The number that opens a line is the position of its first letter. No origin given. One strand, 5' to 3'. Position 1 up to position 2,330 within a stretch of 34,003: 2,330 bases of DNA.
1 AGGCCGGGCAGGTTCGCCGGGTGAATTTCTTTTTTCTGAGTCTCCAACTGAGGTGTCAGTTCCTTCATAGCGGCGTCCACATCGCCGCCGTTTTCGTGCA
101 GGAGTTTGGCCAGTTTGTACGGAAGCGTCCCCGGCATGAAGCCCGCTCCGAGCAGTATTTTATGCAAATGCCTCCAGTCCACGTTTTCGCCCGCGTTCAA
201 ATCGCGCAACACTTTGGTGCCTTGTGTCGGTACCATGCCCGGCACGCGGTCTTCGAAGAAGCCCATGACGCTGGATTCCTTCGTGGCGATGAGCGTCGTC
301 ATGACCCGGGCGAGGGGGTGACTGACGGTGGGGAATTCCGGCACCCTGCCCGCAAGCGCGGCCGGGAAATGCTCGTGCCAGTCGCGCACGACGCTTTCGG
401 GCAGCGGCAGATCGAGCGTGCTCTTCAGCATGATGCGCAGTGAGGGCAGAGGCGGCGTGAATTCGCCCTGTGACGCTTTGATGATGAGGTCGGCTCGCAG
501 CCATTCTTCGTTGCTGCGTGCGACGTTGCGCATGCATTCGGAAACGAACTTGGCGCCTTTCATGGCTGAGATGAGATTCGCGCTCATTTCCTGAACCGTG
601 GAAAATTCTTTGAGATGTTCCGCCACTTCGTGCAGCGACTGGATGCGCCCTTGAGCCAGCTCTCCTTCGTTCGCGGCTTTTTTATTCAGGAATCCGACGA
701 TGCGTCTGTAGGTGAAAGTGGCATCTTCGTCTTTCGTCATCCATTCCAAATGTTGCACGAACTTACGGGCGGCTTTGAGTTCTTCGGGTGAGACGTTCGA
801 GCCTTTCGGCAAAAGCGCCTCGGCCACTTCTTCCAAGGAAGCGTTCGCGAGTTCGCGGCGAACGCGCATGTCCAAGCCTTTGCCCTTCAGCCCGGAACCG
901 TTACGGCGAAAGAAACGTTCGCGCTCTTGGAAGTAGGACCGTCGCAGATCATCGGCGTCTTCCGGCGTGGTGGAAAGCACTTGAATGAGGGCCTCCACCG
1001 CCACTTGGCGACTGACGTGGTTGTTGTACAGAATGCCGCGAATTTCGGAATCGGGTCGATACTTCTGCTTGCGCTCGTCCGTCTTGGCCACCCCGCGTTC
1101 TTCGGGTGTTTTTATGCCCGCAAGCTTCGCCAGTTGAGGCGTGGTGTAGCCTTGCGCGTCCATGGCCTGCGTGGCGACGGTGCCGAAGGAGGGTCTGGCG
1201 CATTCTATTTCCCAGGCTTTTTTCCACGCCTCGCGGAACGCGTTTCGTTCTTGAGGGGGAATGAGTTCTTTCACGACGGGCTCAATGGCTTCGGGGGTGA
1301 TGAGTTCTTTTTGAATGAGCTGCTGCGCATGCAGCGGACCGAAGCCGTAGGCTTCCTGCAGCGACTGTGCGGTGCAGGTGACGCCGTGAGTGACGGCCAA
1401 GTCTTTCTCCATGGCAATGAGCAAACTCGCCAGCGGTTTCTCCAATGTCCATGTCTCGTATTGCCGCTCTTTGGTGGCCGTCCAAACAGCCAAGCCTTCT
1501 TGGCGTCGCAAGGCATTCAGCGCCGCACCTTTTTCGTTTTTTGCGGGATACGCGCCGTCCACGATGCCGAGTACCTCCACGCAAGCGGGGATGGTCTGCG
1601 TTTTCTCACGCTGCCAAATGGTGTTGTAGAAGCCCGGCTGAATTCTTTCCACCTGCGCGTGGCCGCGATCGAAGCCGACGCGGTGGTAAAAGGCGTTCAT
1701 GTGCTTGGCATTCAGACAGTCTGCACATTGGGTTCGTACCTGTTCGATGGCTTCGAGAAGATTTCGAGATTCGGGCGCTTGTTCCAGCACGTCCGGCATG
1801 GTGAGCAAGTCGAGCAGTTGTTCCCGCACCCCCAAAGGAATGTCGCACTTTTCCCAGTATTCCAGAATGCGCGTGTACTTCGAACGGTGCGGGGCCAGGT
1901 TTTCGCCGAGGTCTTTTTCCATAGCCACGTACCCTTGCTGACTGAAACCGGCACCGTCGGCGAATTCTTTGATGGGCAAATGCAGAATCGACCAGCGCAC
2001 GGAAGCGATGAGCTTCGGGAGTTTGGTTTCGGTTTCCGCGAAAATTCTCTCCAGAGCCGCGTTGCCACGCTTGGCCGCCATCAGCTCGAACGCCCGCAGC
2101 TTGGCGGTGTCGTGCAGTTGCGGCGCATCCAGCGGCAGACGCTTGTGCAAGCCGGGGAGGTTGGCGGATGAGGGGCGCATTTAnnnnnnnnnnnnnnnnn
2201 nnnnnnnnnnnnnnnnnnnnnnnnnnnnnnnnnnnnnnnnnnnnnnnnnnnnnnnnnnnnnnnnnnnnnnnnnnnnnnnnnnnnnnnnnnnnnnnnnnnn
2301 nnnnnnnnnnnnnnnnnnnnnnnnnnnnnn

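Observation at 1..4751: Translationally coupled operon: atypical SF2 helicase plus a giant multi-HTH protein, of a type I do not recognise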

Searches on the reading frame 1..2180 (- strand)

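Call 6: search_protein_families(library=pfam, proteins=[window:1-2180:-], max_evalue=1)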
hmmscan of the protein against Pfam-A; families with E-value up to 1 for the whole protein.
window:1-2180:- (726 aa): 2 families
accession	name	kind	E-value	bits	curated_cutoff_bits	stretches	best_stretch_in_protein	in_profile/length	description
PF19314.4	DUF5917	-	0.26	11.9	27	0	376-415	37-76/94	Family of unknown function (DUF5917)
PF19026.7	UBA_HYPK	-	0.76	9.7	27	1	692-709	24-41/41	HYPK UBA domain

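Call 7: search_protein_families(library=padloc, proteins=[window:1-2180:-], max_evalue=1)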
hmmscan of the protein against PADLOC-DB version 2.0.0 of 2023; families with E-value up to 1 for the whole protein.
window:1-2180:- (726 aa): 0 families

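Call 8: search_protein_families(library=ncbifam, proteins=[window:1-2180:-], max_evalue=1)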
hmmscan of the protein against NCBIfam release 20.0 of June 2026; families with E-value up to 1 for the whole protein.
window:1-2180:- (726 aa): 1 family
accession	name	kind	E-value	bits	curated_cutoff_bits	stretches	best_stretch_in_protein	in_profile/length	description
TIGR02937.1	sigma70-ECF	superfamily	0.03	13.9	42.9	1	217-476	61-163/165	sigma-70 family RNA polymerase sigma factor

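Call 9: search_protein_families(library=phrogs, proteins=[window:1-2180:-], max_evalue=1)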
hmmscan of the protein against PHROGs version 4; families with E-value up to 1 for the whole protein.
window:1-2180:- (726 aa): 2 families
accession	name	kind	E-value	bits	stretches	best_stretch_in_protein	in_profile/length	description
phrog_1105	-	DNA, RNA and nucleotide metabolism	0.077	14.4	0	365-429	9-66/79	DNA polymerase III theta subunit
phrog_23749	-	unknown function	0.12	13.5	1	386-416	19-49/67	-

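Call 15: find_homologous_proteins(query=window:1-2180:-)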
Query window:1-2180:- (726 aa): 8 proteins with E <= 0.001 among 8000 candidates.
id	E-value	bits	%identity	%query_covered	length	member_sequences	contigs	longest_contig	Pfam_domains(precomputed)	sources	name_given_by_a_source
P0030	7.6e-218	743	48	99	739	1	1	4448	-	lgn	-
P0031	7.3e-217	740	49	99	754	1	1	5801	-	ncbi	-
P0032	3.5e-212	725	50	100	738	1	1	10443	-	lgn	-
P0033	7.0e-209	714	48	100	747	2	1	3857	-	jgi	-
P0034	5.9e-199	681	45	99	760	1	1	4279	-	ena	-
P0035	9.0e-198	677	46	99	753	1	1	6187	-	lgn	-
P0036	1.2e-196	673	45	99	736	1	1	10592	-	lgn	-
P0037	4.3e-195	668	46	100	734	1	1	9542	-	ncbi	-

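Call 19: find_homologous_proteins(query=A2)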
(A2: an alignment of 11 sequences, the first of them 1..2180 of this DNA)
Query A2 (11 sequences) (726 aa, profile of the alignment): 8 proteins with E <= 0.001 among 8000 candidates.
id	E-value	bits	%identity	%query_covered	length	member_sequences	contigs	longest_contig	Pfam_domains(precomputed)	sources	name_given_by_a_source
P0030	0.0e+0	1269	48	99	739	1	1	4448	-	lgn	-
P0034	0.0e+0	1259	45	99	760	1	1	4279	-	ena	-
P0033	0.0e+0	1257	48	100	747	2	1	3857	-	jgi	-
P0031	0.0e+0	1247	49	99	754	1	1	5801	-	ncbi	-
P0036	0.0e+0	1244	45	99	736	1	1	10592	-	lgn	-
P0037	0.0e+0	1235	46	100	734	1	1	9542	-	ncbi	-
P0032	0.0e+0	1194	50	100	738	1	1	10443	-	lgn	-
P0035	0.0e+0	1161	46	99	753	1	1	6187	-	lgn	-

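Call 23: search_solved_structures(query=A2, max_evalue=10, show_alignments=2)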
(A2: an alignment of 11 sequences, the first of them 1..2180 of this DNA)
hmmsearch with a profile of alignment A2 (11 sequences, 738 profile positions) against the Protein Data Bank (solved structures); distinct sequences matched with E-value up to 10: 0.

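Call 34: predict_structure(alignment_id=A3)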
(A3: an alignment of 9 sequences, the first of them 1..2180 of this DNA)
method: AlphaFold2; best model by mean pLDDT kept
length: 726 residues; sequences in the alignment: 9
mean_pLDDT: 65.1   pTM: 0.48
mean pLDDT of the five models: 65.1, 65.1, 63.0, 62.7, 60.9
residues with pLDDT >= 90: 45; 70-90: 295; 50-70: 182; < 50: 204
segments of 3 or more residues with pLDDT < 50: 1-21, 49-69, 76-101, 112-115, 129-135, 137-146, 148-155, 365-371, 479-488, 521-523, 541-549, 554-618
pLDDT, mean of each block of 10 residues (from residue 1): 30 39 60 57 51 47 44 47 42 42 53 52 54 48 47 51 70 70 71 75 87 76 81 83 86 93 90 90 86 90 89 92 86 86 78 72 49 66 75 81 85 84 72 56 64 70 70 60 46 71 80 59 51 55 46 47 47 42 40 32 31 39 71 74 66 78 73 77 79 77 82 79 66
secondary structure, 60 per line:
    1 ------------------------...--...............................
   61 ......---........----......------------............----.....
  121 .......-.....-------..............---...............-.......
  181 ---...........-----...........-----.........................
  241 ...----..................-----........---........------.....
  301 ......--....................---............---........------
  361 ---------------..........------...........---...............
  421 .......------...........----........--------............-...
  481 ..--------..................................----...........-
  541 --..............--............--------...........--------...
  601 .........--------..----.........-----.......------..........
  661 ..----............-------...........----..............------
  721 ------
elements in order (helices of 4 or more, strands of 3 or more residues): H30-66 H70-77 H82-87 H100-111 H116-127 H129-133 H141-154 H158-172 H174-180 H184-194 H200-210 H216-243 H248-265 H271-278 H282-289 H296-306 H309-328 H332-343 H347-354 H376-385 H392-402 H406-427 H434-444 H449-456 H465-476 H478-482 H491-524 H529-539 H543-556 H559-570 H579-589 H598-609 H624-632 H638-644 H651-662 H669-678 H686-696 H701-714

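Call 37: fold_search(model_id=the predicted structure, library=pdb)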
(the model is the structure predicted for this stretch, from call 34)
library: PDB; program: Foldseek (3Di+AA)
matches with E <= 10: 109; with E <= 0.001: 0
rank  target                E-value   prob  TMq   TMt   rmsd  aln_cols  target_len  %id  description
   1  8v3b_a                1.6e-01  0.35  0.12  0.16  21.3       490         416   15  Computational Designed Nanocage O43_129_+4 (released 2024-03-13)
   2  6bfi_A                5.7e-01  0.06  0.08  0.07  35.5       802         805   11  Vinculin homolog in a sponge (phylum Porifera) reveals vertebrate-like cell adhesions involved in early multicellular  (released 2018-06-13)
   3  4lz0                  7.0e-01  0.12  0.10  0.15  24.4       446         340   13  A236G Epi-isozizaene synthase: Complex with Mg, inorganic pyrophosphate and benzyl triethyl ammonium cation (released 2013-12-18)
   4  7ycx_G                8.2e-01  0.08  0.10  0.09  28.2       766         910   11  The structure of INTAC-PEC complex (released 2023-03-15)
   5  2b7m_A                9.6e-01  0.12  0.12  0.14  25.5       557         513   10  Crystal Structure of the S. cerevisiae Exocyst Component Exo70p (released 2005-11-15)
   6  7mq8_ST               9.6e-01  0.05  0.07  0.08  44.9       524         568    9  Cryo-EM structure of the human SSU processome, state pre-A1 (released 2021-09-22)
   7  5xbk_A                1.1e+00  0.15  0.13  0.19  18.2       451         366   13  Crystal structure of human Importin4 (released 2018-02-14)
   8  3gq2_B                1.2e+00  0.05  0.09  0.10  24.1       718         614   10  Crystal Structure of the Dimer of the p115 Tether Globular Head Domain (released 2009-11-03)
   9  6ixq_A                1.3e+00  0.08  0.09  0.14  22.4       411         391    9  Structure of Myo2-GTD in complex with Smy1 (released 2019-03-06)
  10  8su5                  1.3e+00  0.09  0.09  0.15  24.0       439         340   14  F198T epi-Isozizaene Synthase: complex with 3 Mg2+, inorganic pyrophosphate, and benzyl triethyl ammonium cation (released 2023-07-26)
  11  8v3k                  1.3e+00  0.09  0.10  0.15  24.5       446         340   13  F95S-F198S epi-Isozizaene Synthase: complex with 3 Mg2+, inorganic pyrophosphate, and benzyl triethyl ammonium cation (released 2024-01-24)
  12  8su1                  1.4e+00  0.08  0.10  0.15  24.3       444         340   13  F96H epi-Isozizaene Synthase: complex with 3 Mg2+ and pamidronate (released 2023-07-26)
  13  7kjd                  1.5e+00  0.08  0.10  0.15  26.5       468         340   13  F96M epi-isozizaene synthase: complex with 3 Mg2+ and risedronate (released 2020-12-16)
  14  7qru_A                1.7e+00  0.04  0.08  0.08  34.3       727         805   10  Structure of Bacillus pseudofirmus Mrp antiporter complex, monomer (released 2022-11-09)
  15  8glv_AD               1.7e+00  0.03  0.09  0.02  50.5       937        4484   12  96-nm repeat unit of doublet microtubules from Chlamydomonas reinhardtii flagella (released 2023-05-31)
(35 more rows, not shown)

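Call 38: search_protein_families(library=pfam, alignment_id=A2, max_evalue=10)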
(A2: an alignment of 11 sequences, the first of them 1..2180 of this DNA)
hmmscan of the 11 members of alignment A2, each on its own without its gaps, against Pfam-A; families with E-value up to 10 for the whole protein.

A. member 1, window:1-2180:- (726 aa): 2 families
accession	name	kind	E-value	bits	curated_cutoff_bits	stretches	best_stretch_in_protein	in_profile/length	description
PF19314.4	DUF5917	-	0.26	11.9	27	0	376-415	37-76/94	Family of unknown function (DUF5917)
PF19026.7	UBA_HYPK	-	0.76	9.7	27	1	692-709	24-41/41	HYPK UBA domain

B. families by the number of members that match (of 11 scanned): 13 families
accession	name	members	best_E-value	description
PF01381.28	HTH_3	3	0.0058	Helix-turn-helix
PF14053.11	DUF4248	2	0.044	Domain of unknown function (DUF4248)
PF22888.1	FIMAH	1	0.034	FIMAH domain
PF19759.4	DUF6246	1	0.11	Family of unknown function (DUF6246)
PF18494.6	Pullulanase_Ins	1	0.12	Pullulanase Ins domain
PF12105.13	SpoU_methylas_C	1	0.14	SpoU, rRNA methylase, C-terminal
PF25340.1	BCD_RFX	1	0.15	RFX BCD domain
PF16925.10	TetR_C_13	1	0.25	Tetracyclin repressor-like, C-terminal domain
PF19314.4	DUF5917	1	0.26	Family of unknown function (DUF5917)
PF17835.6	NOG1_N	1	0.34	NOG1 N-terminal helical domain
PF13560.12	HTH_31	1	0.4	Helix-turn-helix domain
PF19026.7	UBA_HYPK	1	0.76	HYPK UBA domain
PF24072.1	T7_gp14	1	1.3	T7 virus internal virion protein gp14 family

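Call 61: search_protein_representatives(alignment_id=A3)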
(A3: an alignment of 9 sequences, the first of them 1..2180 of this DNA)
Query: 9 sequences, 739 profile positions. Proteins with E-value up to 0.001 (for the whole library): 68; up to 1e-10: 62; up to 1e-30: 43. The best 68 are listed.
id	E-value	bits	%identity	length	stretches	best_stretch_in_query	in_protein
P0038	0.0e+00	1121.5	-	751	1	5-736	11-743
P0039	3.8e-216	736.3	-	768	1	3-734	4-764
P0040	1.2e-215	734.6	-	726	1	33-733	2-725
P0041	1.7e-193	661.4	-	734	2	151-732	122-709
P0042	7.4e-192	656.0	-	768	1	3-731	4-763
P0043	4.6e-185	633.5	-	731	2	157-733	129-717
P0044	5.8e-185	633.2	-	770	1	1-733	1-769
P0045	2.6e-172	591.3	-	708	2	160-735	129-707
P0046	7.8e-161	553.4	-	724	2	159-733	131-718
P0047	2.7e-137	475.6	-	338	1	3-323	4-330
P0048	1.6e-133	463.1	-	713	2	159-736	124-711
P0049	1.7e-117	410.1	-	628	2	157-512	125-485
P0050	1.5e-116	407.0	-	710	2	161-733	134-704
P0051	1.1e-100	354.5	-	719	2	160-730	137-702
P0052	8.4e-100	351.6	-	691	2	145-708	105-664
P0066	2.6e-52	194.6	-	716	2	18-451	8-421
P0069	1.3e-48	182.4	-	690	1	35-733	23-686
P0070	2.7e-48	181.3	-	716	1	23-704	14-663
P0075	5.6e-35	137.3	-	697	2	177-707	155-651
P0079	6.2e-32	127.2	-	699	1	161-705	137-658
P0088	4.4e-24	101.3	-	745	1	53-704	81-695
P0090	2.7e-21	92.1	-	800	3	490-735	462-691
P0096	1.1e-13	66.9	-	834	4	30-126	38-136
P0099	5.9e-11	57.9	-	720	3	397-729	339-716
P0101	5.5e-08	48.1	-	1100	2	564-723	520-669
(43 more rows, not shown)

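Call 63: search_protein_families(library=pfam, alignment_id=A5, max_evalue=0.01)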
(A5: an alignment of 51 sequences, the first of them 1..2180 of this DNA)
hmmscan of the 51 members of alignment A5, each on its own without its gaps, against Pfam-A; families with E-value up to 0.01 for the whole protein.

A. member 1, window:1-2180:- (726 aa): 0 families

B. families by the number of members that match (of 51 scanned): 6 families
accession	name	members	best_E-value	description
PF13560.12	HTH_31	11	7.3e-07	Helix-turn-helix domain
PF01381.28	HTH_3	7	1.4e-05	Helix-turn-helix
PF12844.13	HTH_19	2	0.0025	Helix-turn-helix domain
PF21057.2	Hikeshi-like_C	1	0.0012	Hikeshi-like, C-terminal domain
PF13443.12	HTH_26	1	0.0022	Cro/C1-type HTH DNA-binding domain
PF10414.14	CysG_dimeriser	1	0.0082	Sirohaem synthase dimerisation region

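Call 73: list_cluster_members(proteins=[P0066, P0069, P0070, P0075, P0079, P0088, P0090, P0096, P0099, P0101])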
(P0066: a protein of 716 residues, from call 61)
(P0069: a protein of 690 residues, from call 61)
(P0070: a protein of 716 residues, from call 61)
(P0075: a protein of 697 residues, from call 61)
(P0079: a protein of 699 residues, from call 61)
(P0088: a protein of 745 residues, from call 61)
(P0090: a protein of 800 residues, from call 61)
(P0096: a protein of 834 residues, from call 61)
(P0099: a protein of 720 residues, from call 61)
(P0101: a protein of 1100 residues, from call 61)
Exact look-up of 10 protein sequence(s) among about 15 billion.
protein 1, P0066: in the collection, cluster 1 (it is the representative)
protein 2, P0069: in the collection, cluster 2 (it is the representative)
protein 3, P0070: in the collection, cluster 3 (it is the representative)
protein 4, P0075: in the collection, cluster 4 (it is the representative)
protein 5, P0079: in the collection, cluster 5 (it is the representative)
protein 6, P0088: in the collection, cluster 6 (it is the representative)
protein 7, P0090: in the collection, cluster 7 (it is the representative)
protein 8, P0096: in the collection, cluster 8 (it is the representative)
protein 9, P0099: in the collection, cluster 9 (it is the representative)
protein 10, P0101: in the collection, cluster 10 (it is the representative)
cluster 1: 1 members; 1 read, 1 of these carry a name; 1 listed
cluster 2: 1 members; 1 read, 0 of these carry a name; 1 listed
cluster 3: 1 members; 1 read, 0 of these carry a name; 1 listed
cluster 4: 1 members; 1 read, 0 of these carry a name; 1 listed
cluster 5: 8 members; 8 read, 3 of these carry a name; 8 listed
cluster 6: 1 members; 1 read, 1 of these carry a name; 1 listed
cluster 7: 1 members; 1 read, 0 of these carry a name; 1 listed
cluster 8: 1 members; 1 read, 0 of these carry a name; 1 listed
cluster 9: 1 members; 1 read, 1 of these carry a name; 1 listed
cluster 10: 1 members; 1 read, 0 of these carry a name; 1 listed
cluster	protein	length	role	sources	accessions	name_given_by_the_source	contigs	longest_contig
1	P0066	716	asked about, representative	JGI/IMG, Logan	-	transcriptional regulator with XRE-family HTH domain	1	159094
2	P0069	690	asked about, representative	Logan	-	-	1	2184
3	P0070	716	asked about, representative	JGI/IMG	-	-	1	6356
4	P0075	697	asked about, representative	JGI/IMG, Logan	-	-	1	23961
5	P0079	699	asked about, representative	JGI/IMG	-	-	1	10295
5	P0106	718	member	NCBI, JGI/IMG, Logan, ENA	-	hypothetical protein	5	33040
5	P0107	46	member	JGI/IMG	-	hypothetical protein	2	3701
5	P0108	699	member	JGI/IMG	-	DNA-binding XRE family transcriptional regulator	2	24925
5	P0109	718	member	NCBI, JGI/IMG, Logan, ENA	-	-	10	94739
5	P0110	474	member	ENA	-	-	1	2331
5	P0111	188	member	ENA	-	-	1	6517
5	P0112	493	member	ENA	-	-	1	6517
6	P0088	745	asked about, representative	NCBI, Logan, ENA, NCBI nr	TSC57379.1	MAG: hypothetical protein Greene041619_1199 [Candidatus Peregrinibacteria bacterium ...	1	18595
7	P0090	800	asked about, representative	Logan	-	-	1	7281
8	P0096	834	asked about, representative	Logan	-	-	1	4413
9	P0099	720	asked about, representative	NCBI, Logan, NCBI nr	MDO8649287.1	MAG: hypothetical protein Q7R81_05910 [Candidatus Peregrinibacteria bacterium] | hypothetical protein [Candidatus Peregrinibacteria bacterium]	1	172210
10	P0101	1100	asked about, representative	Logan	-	-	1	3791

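Call 79: search_dna_similar(query=window:1-2180:-, collection=plasmids, mode=protein, max_evalue=0.001, max_rows=8)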
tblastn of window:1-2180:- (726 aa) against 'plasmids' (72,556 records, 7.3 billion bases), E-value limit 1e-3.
No match.

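Call 80: search_dna_similar(query=window:1-2180:-, collection=phages, mode=protein, max_evalue=0.001, max_rows=8)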
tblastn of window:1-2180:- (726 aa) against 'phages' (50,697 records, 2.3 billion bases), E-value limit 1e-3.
No match.
